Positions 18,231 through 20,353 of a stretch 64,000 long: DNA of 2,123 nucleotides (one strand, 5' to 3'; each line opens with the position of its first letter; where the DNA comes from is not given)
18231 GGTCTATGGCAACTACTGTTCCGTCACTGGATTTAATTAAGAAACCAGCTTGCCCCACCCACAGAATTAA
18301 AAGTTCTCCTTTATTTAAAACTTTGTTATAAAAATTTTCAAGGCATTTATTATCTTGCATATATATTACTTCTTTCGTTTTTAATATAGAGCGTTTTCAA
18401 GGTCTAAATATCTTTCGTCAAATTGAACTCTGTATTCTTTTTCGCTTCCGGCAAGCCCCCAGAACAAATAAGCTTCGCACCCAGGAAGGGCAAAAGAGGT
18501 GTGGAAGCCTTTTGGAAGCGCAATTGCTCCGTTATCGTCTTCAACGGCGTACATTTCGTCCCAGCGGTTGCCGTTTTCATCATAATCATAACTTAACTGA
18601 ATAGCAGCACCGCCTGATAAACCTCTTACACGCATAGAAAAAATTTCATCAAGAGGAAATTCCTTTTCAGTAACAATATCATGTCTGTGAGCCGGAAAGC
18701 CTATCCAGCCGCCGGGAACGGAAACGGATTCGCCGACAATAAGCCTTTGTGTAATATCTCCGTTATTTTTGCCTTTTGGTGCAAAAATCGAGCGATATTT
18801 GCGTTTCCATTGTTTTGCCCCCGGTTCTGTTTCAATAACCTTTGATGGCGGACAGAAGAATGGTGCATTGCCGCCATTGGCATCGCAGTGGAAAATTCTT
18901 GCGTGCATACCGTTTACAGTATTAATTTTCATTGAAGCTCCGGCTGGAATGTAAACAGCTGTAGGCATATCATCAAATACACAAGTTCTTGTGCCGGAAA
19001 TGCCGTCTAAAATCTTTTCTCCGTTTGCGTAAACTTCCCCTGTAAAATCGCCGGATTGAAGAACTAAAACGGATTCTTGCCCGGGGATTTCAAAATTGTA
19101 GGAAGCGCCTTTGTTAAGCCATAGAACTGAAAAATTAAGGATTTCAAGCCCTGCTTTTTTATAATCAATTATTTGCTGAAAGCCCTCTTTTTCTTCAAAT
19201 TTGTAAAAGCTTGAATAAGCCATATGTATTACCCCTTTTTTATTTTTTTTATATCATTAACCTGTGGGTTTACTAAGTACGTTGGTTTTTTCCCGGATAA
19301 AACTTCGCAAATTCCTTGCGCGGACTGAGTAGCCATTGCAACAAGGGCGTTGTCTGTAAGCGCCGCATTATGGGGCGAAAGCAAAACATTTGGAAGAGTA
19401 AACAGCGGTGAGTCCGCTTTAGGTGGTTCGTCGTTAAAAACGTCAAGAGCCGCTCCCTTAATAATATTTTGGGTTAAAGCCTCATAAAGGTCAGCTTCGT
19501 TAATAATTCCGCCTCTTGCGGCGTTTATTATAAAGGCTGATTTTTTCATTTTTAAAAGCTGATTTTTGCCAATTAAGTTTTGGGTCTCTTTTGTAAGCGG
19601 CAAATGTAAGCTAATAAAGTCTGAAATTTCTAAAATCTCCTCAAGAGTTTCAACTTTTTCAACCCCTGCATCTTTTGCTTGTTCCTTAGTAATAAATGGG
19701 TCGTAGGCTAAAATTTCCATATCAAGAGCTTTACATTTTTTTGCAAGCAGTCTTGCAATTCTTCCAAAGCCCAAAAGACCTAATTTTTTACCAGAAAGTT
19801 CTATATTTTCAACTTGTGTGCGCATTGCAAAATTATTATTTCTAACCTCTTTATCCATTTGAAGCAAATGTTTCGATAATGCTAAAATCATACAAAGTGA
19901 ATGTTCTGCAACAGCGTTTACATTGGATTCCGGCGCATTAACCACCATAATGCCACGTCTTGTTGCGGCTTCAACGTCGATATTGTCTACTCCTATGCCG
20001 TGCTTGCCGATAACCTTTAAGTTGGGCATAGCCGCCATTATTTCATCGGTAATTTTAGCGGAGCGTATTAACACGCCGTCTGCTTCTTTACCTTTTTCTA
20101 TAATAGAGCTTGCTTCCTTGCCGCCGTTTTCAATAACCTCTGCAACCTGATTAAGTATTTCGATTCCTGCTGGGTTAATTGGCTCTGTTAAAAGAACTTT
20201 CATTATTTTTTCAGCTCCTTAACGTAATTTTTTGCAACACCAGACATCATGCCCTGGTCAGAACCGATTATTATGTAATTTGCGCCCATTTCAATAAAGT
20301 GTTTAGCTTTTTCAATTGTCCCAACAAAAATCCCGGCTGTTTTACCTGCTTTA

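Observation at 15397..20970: Six-gene catabolic operon with an unusual enzyme set and no kinase, transporter or canonical dehydratase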

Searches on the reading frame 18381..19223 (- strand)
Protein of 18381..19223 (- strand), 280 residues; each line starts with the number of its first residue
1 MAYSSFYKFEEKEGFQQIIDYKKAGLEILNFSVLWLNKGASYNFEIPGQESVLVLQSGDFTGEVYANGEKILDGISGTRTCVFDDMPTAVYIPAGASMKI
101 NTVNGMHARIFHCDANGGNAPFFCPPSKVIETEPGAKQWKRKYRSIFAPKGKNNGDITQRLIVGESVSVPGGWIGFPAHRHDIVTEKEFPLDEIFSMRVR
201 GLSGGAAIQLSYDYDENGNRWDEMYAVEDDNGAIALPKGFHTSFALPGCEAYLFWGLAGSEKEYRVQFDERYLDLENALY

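Call 3: search_protein_families(library=pfam, proteins=[window:18381-19223:-])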
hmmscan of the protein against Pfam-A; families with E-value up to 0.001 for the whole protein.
window:18381-19223:- (280 aa): 1 family
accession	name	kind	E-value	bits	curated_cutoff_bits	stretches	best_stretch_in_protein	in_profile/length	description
PF04962.18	KduI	-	2.1e-38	132.6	23.9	1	10-272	9-259/262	KduI/IolB family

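Call 4: search_protein_families(library=ncbifam, proteins=[window:18381-19223:-])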
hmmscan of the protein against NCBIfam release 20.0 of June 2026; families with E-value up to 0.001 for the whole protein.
window:18381-19223:- (280 aa): 1 family
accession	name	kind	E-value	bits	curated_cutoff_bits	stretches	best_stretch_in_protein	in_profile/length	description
TIGR04378.1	myo_inos_iolB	equivalog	1e-34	120.2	205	1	19-271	3-242/247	5-deoxy-glucuronate isomerase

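Call 26: search_solved_structures(query=window:18381-19223:-, max_evalue=0.001)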
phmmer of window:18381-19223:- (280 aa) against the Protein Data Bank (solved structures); distinct sequences matched with E-value up to 0.001: 1.
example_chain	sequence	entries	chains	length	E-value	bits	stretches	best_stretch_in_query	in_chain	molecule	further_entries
2qjv_A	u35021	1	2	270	6.6e-10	41.9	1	14-273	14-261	Uncharacterized IolB-like protein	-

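Call 75: find_homologous_proteins(query=window:18381-19223:-, max_evalue=1e-20)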
Query window:18381-19223:- (280 aa): 139 proteins with E <= 1e-20 among 790 candidates; the best 120 are listed.
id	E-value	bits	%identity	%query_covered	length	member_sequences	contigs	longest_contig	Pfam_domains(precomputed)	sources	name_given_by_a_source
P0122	6.9e-192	654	100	100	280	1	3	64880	PF04962.19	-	-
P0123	2.2e-98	347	53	100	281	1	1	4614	PF04962.19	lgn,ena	-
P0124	2.7e-98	347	55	100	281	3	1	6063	PF04962.19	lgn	-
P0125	9.2e-97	342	52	100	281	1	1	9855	PF04962.19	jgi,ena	-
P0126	3.0e-95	337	53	100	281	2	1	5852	PF04962.19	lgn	-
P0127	1.4e-94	335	53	100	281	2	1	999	PF04962.19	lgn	-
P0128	5.8e-94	333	51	100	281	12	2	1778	PF04962.19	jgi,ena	-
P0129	1.0e-93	332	52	100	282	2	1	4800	PF04962.19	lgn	-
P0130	1.1e-93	332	52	100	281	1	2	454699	PF04962.19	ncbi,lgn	-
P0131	3.6e-93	330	52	100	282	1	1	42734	PF04962.19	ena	-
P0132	5.3e-93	329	54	100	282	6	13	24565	PF04962.19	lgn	-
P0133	1.1e-92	328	54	100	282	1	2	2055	PF04962.19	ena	-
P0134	5.4e-92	326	52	98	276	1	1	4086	PF04962.19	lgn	-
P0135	6.9e-92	326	54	100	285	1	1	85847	PF04962.19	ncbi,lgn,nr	ncbi:MAG: 5-deoxy-glucuronate isomerase [Eubacteriales bacterium]|nr:5-deoxy-glucuronate isomerase [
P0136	3.9e-91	323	50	100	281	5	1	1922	PF04962.19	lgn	-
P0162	1.9e-83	298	47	96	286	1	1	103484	PF04962.19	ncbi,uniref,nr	ncbi:5-deoxy-glucuronate isomerase [Alkalibacter mobilis]|uniref:5-deoxy-glucuronate isomerase n=1 T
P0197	1.9e-80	288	49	99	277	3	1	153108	PF04962.19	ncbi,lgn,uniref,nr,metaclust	ncbi:5-deoxy-glucuronate isomerase [Desulfitibacter alkalitolerans]|uniref:5-deoxy-glucuronate isome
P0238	1.5e-71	259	42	99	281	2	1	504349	PF04962.19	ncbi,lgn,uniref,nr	ncbi:5-deoxy-glucuronate isomerase [Desulfobaculum bizertense]|uniref:5-deoxyglucuronate isomerase n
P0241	4.3e-71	258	43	99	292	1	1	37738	PF04962.19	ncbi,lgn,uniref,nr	ncbi:5-deoxy-glucuronate isomerase [Natroniella acetigena]|uniref:5-deoxy-glucuronate isomerase n=1 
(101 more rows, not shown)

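Call 76: find_encoding_contigs(protein=P0241, flank=10000, max_places=1)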
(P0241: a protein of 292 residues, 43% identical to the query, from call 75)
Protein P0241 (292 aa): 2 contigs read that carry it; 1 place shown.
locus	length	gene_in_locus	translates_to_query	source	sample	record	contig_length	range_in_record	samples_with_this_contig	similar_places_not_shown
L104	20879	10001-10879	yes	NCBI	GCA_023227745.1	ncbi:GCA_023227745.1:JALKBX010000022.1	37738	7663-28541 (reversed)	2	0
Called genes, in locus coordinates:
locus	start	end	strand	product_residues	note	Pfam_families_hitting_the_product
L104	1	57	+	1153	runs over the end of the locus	PF20473:MmeI_Mtase, PF07669:Eco57I, PF02384:N6_Mtase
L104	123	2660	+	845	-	PF08665:PglZ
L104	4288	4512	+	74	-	-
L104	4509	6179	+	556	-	PF00474:SSF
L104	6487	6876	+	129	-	PF00190:Cupin_1 (weak), PF07883:Cupin_2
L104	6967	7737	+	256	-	PF03328:HpcH_HpaI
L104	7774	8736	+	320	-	PF00389:2-Hacid_dh, PF02826:2-Hacid_dh_C, PF03446:NAD_binding_2 (weak)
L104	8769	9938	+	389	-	PF01208:URO-D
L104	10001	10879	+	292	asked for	PF04962:KduI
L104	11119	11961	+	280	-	PF02633:Creatininase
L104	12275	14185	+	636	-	PF02730:AFOR_N, PF01314:AFOR_C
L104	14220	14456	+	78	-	-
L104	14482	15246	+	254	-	PF13483:Lactamase_B_3, PF12706:Lactamase_B_2, PF00753:Lactamase_B (faint)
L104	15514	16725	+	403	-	PF07366:SnoaL, PF12680:SnoaL_2 (weak)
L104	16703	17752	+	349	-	PF08240:ADH_N, PF16912:Glu_dehyd_C, PF00107:ADH_zinc_N, PF13602:ADH_zinc_N_2 (weak)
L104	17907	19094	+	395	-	PF00390:malic, PF03949:Malic_M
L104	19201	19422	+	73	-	-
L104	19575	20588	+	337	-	PF00356:LacI, PF00532:Peripla_BP_1, PF13407:Peripla_BP_4, PF13377:Peripla_BP_3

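Call 77: find_encoding_contigs(protein=P0197, flank=10000, max_places=1)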
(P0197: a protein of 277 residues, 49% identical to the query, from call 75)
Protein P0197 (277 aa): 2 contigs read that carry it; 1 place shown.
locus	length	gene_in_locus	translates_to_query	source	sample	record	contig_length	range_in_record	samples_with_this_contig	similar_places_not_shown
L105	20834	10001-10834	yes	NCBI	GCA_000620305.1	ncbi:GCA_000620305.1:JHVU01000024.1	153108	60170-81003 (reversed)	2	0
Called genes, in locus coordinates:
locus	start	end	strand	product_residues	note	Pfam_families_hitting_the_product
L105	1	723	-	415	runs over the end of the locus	PF01548:DEDD_Tnp_IS110, PF02371:Transposase_20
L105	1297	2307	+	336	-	PF00356:LacI, PF00532:Peripla_BP_1, PF13407:Peripla_BP_4, PF13377:Peripla_BP_3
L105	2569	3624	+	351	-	PF03480:DctP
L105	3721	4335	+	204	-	PF04290:DctQ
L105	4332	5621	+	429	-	PF06808:DctM, PF03606:DcuC (weak)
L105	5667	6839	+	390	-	PF01208:URO-D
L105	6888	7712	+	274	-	PF02633:Creatininase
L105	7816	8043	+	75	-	PF14451:Ub-Mut7C (weak), PF02597:ThiS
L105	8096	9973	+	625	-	PF02730:AFOR_N, PF01314:AFOR_C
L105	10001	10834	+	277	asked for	PF04962:KduI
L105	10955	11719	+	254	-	PF03328:HpcH_HpaI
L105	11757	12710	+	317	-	PF00389:2-Hacid_dh, PF02826:2-Hacid_dh_C, PF03446:NAD_binding_2 (weak)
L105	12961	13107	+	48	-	-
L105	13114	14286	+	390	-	PF00390:malic, PF03949:Malic_M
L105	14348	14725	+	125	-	PF07883:Cupin_2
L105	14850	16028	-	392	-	PF00155:Aminotran_1_2, PF00266:Aminotran_5 (faint), PF01041:DegT_DnrJ_EryC1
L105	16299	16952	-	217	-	PF00440:TetR_N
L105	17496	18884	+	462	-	PF06253:MTTB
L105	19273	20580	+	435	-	PF09338:Gly_reductase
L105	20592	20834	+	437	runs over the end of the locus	-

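Call 78: find_encoding_contigs(protein=P0238, flank=10000, max_places=1)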
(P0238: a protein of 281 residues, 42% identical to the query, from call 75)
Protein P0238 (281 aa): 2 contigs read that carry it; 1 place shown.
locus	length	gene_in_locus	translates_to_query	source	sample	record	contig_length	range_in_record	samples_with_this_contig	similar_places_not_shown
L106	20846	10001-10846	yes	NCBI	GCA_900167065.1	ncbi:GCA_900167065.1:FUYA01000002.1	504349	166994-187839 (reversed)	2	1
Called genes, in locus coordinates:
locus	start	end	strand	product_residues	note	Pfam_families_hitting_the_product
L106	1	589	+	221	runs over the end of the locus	PF01177:Asp_Glu_race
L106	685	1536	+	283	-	PF13483:Lactamase_B_3, PF12706:Lactamase_B_2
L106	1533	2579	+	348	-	PF08240:ADH_N, PF16912:Glu_dehyd_C, PF00107:ADH_zinc_N, PF13602:ADH_zinc_N_2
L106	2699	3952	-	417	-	PF09861:Lar_N, PF21113:LarA_C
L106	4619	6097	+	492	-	-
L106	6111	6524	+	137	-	-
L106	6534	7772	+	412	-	PF00155:Aminotran_1_2, PF00266:Aminotran_5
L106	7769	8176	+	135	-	PF02657:SufE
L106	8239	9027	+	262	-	PF03328:HpcH_HpaI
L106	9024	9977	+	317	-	PF00389:2-Hacid_dh, PF02826:2-Hacid_dh_C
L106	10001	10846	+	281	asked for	PF04962:KduI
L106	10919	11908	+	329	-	PF03480:DctP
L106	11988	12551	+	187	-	PF04290:DctQ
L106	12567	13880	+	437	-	PF06808:DctM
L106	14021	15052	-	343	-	PF00356:LacI, PF00532:Peripla_BP_1, PF13407:Peripla_BP_4, PF13377:Peripla_BP_3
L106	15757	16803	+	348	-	PF02800:Gp_dh_C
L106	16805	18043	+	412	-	PF00162:PGK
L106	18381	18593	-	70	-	-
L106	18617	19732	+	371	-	PF01497:Peripla_BP_2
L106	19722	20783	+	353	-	PF01032:FecCD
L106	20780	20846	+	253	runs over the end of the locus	PF02463:SMC_N (faint), PF13555:AAA_29 (weak), PF00005:ABC_tran, PF13304:AAA_21 (faint)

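Call 81: search_solved_structures(query=L106:10919-11908:+, max_evalue=1e-20)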
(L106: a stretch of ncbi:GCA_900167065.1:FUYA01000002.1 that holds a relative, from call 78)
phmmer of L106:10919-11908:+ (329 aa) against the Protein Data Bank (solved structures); distinct sequences matched with E-value up to 1e-20: 74 (the best 60 are shown).
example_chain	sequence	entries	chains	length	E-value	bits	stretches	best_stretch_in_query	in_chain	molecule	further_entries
7bbr_A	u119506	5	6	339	1e-65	225.3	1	9-318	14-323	Putative TRAP transporter solute receptor DctP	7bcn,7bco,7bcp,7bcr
4p47_A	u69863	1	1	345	4e-59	203.6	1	6-303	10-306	TRAP dicarboxylate transporter, DctP subunit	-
4pdd_A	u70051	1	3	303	9.1e-56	192.6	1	28-314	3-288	TRAP dicarboxylate transporter, DctP subunit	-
4p9k_A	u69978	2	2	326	1.5e-54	188.6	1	46-296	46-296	TRAP dicarboxylate transporter, DctP subunit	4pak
4nq8_A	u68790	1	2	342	3.5e-54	187.4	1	9-293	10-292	Putative periplasmic substrate-binding transport protein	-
4pdh_A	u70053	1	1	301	2e-52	181.6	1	47-293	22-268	TRAP dicarboxylate transporter, DctP subunit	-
4xeq_A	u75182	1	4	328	8.4e-51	176.3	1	47-326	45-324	TRAP dicarboxylate transporter, DctP subunit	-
8t9t_A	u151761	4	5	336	1.5e-48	168.9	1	11-301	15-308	Isethionate-binding periplasmic protein DctP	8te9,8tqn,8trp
4mx6_A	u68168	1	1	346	7.2e-42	147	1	6-278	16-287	TRAP-type C4-dicarboxylate:H+ symport system substrate-binding component DctP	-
4n8y_A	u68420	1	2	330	1.1e-41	146.4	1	11-294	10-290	Putative TRAP-type C4-dicarboxylate transport system, binding periplasmic protein (DctP su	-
4pc9_A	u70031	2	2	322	2.7e-41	145.1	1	25-294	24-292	C4-dicarboxylate transport system, substrate-binding protein, putative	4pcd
4nn3_A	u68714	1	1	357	1.9e-40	142.3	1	4-307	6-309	TRAP dicarboxylate transporter, DctP subunit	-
4o94_A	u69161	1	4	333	5.2e-40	140.9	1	23-291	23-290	TRAP dicarboxylate transporter DctP subunit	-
4pbq_A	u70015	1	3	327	2.9e-39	138.4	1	27-283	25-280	Putative TRAP PERIPLASMIC SOLUTE BINDING PROTEIN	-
9dsy_A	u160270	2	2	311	3.7e-39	138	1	22-280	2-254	C4-dicarboxylate-binding periplasmic protein DctP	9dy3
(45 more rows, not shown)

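Call 82: search_solved_structures(query=L105:2569-3624:+, max_evalue=1e-20)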
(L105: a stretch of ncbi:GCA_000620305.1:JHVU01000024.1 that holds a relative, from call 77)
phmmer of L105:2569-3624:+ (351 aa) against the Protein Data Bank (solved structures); distinct sequences matched with E-value up to 1e-20: 68 (the best 60 are shown).
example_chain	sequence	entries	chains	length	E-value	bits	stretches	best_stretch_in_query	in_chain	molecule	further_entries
4p47_A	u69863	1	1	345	9.3e-52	179.4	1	40-349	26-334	TRAP dicarboxylate transporter, DctP subunit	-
7bbr_A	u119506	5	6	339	6.9e-48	166.7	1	65-343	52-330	Putative TRAP transporter solute receptor DctP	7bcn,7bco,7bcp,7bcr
4pdh_A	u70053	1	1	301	1.2e-44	156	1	52-308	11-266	TRAP dicarboxylate transporter, DctP subunit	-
4p9k_A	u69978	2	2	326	3e-44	154.7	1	56-308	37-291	TRAP dicarboxylate transporter, DctP subunit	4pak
4pdd_A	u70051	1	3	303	9e-40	140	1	66-309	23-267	TRAP dicarboxylate transporter, DctP subunit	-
4nq8_A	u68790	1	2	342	2.2e-38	135.4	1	58-310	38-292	Putative periplasmic substrate-binding transport protein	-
8t9t_A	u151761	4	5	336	9.8e-37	130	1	39-320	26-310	Isethionate-binding periplasmic protein DctP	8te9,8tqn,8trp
4pbq_A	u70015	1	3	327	2.9e-35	125.2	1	41-304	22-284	Putative TRAP PERIPLASMIC SOLUTE BINDING PROTEIN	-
4x8r_A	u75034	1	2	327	3.1e-35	125.1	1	44-305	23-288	TRAP dicarboxylate transporter, DctP subunit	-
4p8b_A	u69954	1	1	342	7.7e-34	120.5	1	17-309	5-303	TRAP-type transporter, periplasmic component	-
4n8y_A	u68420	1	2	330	8.2e-34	120.4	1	55-308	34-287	Putative TRAP-type C4-dicarboxylate transport system, binding periplasmic protein (DctP su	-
4ovs_A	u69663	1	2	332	2.3e-33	118.9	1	44-304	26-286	TRAP dicarboxylate transporter, DctP subunit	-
24gg_A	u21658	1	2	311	3.2e-32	115.2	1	40-312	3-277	DctP family TRAP transporter solute receptor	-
24gh_A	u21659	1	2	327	3.2e-32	115.2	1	40-312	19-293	DctP family TRAP transporter solute receptor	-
4pf8_A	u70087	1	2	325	5.2e-32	114.5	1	64-320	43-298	TRAP-T family transporter, DctP (Periplasmic binding) subunit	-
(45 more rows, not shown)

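Call 93: search_protein_families(library=pfam, proteins=[L106:4619-6097:+, L104:6487-6876:+], max_evalue=0.00001)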
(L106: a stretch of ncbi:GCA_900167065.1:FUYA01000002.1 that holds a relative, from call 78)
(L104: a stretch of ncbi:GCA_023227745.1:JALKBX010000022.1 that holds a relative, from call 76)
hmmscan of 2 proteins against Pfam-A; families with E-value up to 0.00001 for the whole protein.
L106:4619-6097:+ (492 aa): 0 families

L104:6487-6876:+ (129 aa): 1 family
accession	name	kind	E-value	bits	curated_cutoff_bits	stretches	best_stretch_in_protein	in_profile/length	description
PF07883.17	Cupin_2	-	6e-12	45.5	27.2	1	42-111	5-70/70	Cupin domain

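Call 101: search_protein_families(library=pfam, proteins=[L106:6111-6524:+], max_evalue=0.01)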
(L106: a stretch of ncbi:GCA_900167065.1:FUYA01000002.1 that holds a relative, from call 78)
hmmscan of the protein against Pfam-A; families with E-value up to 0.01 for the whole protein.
L106:6111-6524:+ (137 aa): 0 families

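Call 104: search_protein_families(library=ncbifam, proteins=[L104:8769-9938:+, L104:11119-11961:+, L104:12275-14185:+, L104:6487-6876:+, L104:17907-19094:+, L104:14220-14456:+, L106:4619-6097:+], max_evalue=0.00001)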
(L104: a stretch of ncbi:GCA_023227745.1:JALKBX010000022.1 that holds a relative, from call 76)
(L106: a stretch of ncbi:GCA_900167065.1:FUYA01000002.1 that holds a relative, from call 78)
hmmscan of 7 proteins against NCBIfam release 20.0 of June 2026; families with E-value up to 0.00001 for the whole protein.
L104:8769-9938:+ (389 aa): 4 families
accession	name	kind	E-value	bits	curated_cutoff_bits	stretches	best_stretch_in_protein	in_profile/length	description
TIGR01463.1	mtaA_cmuA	subfamily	2.7e-17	63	235.4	1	128-381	99-337/340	MtaA/CmuA family methyltransferase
NF004889.0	PRK06252.1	subfamily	3.6e-15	55.8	244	1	179-365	152-328/340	methylcobalamin:coenzyme M methyltransferase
NF040654.1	MtaA_Meth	equivalog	1e-12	47.6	400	1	179-382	150-335/337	methylcobamide:CoM methyltransferase MtaA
NF041608.1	methylcob_mtaseMtbA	equivalog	2e-08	33.7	600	1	183-357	155-320/339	methylcobamide:CoM methyltransferase MtbA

L104:11119-11961:+ (280 aa): 3 families
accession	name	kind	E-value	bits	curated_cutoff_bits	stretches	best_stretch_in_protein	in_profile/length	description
NF041098.2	diketo_inos_hlase_IolN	equivalog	1.3e-51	175.6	245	1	8-275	4-273/307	3-dehydro-scyllo-inosose hydrolase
TIGR04448.1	creatininase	equivalog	1.9e-29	103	235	1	18-191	4-194/246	creatininase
TIGR03964.1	mycofact_creat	equivalog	1.6e-21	76.9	172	1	22-190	10-166/228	mycofactocin biosynthesis peptidyl-dipeptidase MftE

L104:12275-14185:+ (636 aa): 2 families
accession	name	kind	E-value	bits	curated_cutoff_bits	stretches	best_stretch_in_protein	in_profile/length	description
NF007354.0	PRK09849.1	equivalog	9.5e-62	209.6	868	1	2-228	5-230/703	aldehyde ferredoxin oxidoreductase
NF040818.1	GAPOR_Arch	equivalog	4.2e-07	28.7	1300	0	9-139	5-141/654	glyceraldehyde-3-phosphate:ferredoxin oxidoreductase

L104:6487-6876:+ (129 aa): 1 family
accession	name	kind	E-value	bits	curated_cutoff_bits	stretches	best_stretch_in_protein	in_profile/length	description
NF009806.0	PRK13290.1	subfamily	4.5e-07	30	128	1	37-122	37-118/130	ectoine synthase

L104:17907-19094:+ (395 aa): 3 families
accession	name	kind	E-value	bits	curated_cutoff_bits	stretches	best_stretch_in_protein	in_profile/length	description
NF009501.0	PRK12861.1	subfamily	2.5e-117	392.9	1178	1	4-393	7-411/764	NADP-dependent malic enzyme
NF010052.0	PRK13529.1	subfamily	2.7e-37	128.6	326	1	115-392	229-540/564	oxaloacetate-decarboxylating malate dehydrogenase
NF041582.1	malolactic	exception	1e-21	77.2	850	1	116-393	213-520/536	malolactic enzyme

L104:14220-14456:+ (78 aa): 0 families

L106:4619-6097:+ (492 aa): 1 family
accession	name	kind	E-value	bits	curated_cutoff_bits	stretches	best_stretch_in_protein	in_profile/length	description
NF048012.1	SlpQosIsomSftI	equivalog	1.4e-08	34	700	1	191-331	176-309/443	sulfoquinovose isomerase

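Call 112: find_encoding_contigs(protein=P0162, flank=10000, max_places=1)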
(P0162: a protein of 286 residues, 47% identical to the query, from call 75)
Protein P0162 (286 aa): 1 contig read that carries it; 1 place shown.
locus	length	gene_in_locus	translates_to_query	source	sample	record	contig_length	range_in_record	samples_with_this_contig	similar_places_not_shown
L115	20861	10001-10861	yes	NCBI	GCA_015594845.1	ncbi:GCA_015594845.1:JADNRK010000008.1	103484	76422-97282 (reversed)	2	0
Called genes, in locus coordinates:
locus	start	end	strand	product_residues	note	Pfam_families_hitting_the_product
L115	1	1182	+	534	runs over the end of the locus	PF00474:SSF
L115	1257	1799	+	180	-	-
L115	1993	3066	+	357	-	PF04346:EutH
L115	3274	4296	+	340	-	PF01113:DapB_N (weak), PF02800:Gp_dh_C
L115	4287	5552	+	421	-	PF00162:PGK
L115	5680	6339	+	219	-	PF01177:Asp_Glu_race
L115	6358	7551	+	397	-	PF00390:malic, PF03949:Malic_M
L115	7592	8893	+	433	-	PF09861:Lar_N, PF21113:LarA_C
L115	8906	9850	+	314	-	PF00389:2-Hacid_dh, PF02826:2-Hacid_dh_C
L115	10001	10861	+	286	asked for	PF04962:KduI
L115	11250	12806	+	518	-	PF00474:SSF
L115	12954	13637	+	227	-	PF00005:ABC_tran, PF02463:SMC_N (weak)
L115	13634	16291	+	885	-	PF12704:MacB_PCD (weak), PF02687:FtsX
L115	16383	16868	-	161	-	PF27722:YqfB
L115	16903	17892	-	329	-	PF12127:FloA, PF02403:Seryl_tRNA_N (faint)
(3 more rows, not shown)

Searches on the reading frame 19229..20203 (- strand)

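Call 3: search_protein_families(library=pfam, proteins=[window:19229-20203:-])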
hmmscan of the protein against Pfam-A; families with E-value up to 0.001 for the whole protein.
window:19229-20203:- (324 aa): 2 families
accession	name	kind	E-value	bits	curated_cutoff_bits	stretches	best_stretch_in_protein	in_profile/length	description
PF02826.25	2-Hacid_dh_C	-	1.6e-60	203.9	25.1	1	104-280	2-178/178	D-isomer specific 2-hydroxyacid dehydrogenase, NAD binding domain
PF00389.36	2-Hacid_dh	-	4.2e-34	117.5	24.6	1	3-312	1-134/134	D-isomer specific 2-hydroxyacid dehydrogenase, catalytic domain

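Call 4: search_protein_families(library=ncbifam, proteins=[window:19229-20203:-])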
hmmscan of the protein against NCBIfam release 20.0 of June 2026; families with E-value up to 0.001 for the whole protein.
window:19229-20203:- (324 aa): 22 families
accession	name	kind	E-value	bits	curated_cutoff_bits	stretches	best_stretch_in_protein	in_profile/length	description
TIGR01327.1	PGDH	equivalog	8.4e-104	348.2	454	1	2-321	1-320/525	phosphoglycerate dehydrogenase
NF009714.1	PRK13243.1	equivalog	1.6e-72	244.6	455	1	2-319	4-330/332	glyoxylate reductase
NF008759.0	PRK11790.1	equivalog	1.9e-57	194.8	404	1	1-312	12-327/410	phosphoglycerate dehydrogenase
NF005069.0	PRK06487.1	equivalog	1.6e-56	191.7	448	1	29-305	37-314/320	2-hydroxyacid dehydrogenase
NF011938.0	PRK15409.1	equivalog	9.9e-53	179.2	492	1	32-316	37-323/324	glyoxylate/hydroxypyruvate reductase GhrB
NF006263.0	PRK08410.1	equivalog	2.1e-52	178.4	389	1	12-305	14-310/311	D-2-hydroxyacid dehydrogenase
NF005387.0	PRK06932.1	equivalog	1.9e-49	168.4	492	1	24-301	28-309/314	2-hydroxyacid dehydrogenase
NF005750.0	PRK07574.1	equivalog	2.1e-47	162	329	1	48-290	101-345/386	NAD-dependent formate dehydrogenase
NF041369.1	Dhydh_Halo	equivalog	7.2e-41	140.4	400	1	70-291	64-284/305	D-2-hydroxyacid dehydrogenase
NF006374.0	PRK08605.1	subfamily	1.1e-37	129.8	356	1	51-304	57-324/332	D-lactate dehydrogenase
NF000492.1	vanH_gen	exception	1.5e-36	126.1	540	1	48-293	51-302/312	D-lactate dehydrogenase VanH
NF005027.0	PRK06436.1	equivalog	1.8e-35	122.5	261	1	61-308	49-285/303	2-hydroxyacid dehydrogenase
NF001309.0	PRK00257.1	equivalog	2.3e-35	122.3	434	1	1-308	1-284/379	4-phosphoerythronate dehydrogenase PdxB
NF009127.0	PRK12480.1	equivalog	4.9e-30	104.6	579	1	32-259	37-264/330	D-lactate dehydrogenase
NF000004.1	vanH-D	exception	6.9e-29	101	550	1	50-291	59-306/323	D-lactate dehydrogenase VanH-D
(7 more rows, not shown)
